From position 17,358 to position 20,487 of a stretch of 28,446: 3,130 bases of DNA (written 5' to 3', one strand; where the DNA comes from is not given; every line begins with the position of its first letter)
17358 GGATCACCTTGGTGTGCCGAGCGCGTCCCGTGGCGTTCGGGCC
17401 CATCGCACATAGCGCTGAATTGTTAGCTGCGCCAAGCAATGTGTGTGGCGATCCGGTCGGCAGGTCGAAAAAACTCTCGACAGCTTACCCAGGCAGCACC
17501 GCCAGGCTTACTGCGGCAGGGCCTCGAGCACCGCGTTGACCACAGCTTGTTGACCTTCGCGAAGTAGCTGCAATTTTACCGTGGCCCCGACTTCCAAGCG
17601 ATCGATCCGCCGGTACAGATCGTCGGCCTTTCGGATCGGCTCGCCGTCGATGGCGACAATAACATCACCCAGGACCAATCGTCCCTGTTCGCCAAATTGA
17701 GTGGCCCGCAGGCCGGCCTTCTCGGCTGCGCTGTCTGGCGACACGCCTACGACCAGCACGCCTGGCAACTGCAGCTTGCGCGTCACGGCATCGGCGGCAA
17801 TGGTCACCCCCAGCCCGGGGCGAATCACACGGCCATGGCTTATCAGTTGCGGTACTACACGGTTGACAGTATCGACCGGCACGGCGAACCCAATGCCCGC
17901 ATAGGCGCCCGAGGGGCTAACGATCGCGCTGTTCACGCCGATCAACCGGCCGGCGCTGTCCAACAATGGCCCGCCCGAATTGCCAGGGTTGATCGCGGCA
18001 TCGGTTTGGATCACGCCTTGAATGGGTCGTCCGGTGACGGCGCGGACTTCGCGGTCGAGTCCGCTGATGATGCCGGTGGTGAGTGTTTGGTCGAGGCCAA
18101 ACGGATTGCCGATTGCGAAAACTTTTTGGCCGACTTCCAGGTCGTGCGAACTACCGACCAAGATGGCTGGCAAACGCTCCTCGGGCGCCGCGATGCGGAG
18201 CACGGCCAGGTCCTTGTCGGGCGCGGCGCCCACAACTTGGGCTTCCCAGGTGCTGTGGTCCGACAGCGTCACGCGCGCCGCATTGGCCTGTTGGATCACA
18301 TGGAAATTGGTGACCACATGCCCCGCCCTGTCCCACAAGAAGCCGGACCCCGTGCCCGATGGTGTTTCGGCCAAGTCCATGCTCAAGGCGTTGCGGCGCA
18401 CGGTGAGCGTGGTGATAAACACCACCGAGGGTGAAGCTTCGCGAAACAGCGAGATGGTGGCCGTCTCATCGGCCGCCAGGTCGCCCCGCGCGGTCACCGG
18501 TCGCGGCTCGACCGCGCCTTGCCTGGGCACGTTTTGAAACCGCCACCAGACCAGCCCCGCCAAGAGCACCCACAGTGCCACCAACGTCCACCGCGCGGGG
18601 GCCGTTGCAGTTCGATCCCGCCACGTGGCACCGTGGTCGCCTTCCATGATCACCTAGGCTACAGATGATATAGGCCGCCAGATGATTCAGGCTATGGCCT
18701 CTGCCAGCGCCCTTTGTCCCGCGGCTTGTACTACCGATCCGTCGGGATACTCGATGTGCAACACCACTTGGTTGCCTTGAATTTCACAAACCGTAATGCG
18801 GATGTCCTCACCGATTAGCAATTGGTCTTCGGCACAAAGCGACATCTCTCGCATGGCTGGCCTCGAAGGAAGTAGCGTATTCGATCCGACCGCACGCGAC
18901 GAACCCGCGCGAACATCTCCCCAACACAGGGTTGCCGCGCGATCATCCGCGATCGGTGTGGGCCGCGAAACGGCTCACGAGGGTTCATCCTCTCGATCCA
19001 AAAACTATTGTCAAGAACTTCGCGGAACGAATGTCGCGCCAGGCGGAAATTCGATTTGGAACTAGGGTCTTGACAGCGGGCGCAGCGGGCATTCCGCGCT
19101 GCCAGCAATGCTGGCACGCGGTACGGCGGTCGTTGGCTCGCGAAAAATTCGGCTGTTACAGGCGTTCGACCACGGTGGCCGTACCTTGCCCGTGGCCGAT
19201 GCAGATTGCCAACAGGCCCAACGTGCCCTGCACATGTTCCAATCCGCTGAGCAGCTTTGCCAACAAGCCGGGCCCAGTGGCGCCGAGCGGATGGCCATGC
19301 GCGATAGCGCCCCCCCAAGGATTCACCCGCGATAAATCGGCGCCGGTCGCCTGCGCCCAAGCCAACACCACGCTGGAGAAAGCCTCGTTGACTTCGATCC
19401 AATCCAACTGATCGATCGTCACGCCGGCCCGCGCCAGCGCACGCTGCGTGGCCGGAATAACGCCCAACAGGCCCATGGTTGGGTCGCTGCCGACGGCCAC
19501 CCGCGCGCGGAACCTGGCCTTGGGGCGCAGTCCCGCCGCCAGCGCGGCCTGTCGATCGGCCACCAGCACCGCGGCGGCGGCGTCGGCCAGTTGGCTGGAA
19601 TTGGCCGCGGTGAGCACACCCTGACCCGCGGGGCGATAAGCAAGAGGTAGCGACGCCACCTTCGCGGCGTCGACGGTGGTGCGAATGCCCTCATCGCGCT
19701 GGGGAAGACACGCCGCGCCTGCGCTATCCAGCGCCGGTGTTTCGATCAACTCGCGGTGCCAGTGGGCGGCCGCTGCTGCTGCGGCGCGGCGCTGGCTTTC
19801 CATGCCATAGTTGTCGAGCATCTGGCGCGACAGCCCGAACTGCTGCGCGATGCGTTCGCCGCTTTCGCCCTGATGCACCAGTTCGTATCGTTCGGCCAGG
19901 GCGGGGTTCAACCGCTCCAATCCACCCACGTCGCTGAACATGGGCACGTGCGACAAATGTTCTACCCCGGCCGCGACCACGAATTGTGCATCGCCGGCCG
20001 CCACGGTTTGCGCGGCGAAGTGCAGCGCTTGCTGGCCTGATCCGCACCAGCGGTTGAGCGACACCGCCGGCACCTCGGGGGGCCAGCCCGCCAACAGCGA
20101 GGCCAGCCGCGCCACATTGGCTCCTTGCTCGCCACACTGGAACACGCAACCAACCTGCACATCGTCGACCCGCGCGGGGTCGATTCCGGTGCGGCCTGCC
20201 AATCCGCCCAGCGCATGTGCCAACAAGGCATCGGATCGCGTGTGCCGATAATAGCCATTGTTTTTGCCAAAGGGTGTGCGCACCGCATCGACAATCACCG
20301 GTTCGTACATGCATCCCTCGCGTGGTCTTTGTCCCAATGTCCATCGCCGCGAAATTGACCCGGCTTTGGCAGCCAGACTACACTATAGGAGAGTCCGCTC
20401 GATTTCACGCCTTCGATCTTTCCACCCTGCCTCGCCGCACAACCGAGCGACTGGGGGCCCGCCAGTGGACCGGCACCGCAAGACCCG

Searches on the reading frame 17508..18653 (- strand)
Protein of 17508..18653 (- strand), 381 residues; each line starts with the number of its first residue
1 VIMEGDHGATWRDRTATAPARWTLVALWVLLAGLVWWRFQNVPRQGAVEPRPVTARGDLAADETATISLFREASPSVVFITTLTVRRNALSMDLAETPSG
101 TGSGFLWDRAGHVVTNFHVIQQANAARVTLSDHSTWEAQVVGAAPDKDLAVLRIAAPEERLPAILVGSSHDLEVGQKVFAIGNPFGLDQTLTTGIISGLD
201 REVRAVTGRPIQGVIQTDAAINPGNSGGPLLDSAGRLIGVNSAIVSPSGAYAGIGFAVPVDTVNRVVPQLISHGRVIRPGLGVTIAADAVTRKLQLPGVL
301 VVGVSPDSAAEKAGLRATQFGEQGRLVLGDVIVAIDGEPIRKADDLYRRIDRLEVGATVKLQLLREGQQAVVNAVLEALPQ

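Call 9: search_protein_families(library=pfam, proteins=[window:17508-18653:-], max_evalue=0.001)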
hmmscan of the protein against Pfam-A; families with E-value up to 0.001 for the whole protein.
window:17508-18653:- (381 aa): 5 families
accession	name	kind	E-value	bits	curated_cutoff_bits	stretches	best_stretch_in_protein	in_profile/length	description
PF13365.12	Trypsin_2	-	1.5e-34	120.2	27.6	1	102-240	1-144/144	Trypsin-like peptidase domain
PF00089.32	Trypsin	-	1.4e-17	64.7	20.6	1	102-266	27-219/220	Trypsin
PF13180.12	PDZ_2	-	1.8e-11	44.6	27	1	290-372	12-76/80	PDZ domain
PF17820.7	PDZ_6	-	3.5e-07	30.3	27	0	324-364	15-53/54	PDZ domain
PF00595.29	PDZ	-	8.9e-05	23.2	23.2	0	277-361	8-78/81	PDZ domain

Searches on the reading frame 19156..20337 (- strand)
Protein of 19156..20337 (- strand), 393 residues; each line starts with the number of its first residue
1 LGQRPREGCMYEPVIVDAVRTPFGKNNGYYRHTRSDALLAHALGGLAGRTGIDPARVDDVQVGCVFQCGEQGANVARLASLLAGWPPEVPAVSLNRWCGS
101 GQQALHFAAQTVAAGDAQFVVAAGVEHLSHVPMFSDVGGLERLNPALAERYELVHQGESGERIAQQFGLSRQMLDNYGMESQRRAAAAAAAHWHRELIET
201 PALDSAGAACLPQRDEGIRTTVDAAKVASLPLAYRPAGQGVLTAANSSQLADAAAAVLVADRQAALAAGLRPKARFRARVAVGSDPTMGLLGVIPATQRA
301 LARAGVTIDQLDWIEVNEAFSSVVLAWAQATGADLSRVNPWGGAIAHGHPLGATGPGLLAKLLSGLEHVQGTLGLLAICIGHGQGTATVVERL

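Call 9: search_protein_families(library=pfam, proteins=[window:19156-20337:-], max_evalue=0.001)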
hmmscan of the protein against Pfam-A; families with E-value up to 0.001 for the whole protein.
window:19156-20337:- (393 aa): 2 families
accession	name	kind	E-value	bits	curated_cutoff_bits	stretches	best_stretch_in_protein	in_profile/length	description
PF00108.29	Thiolase_N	-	1e-54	186.1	26.4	1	14-262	2-259/260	Thiolase, N-terminal domain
PF02803.24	Thiolase_C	-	2.3e-34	118.1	27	1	271-392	2-123/123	Thiolase, C-terminal domain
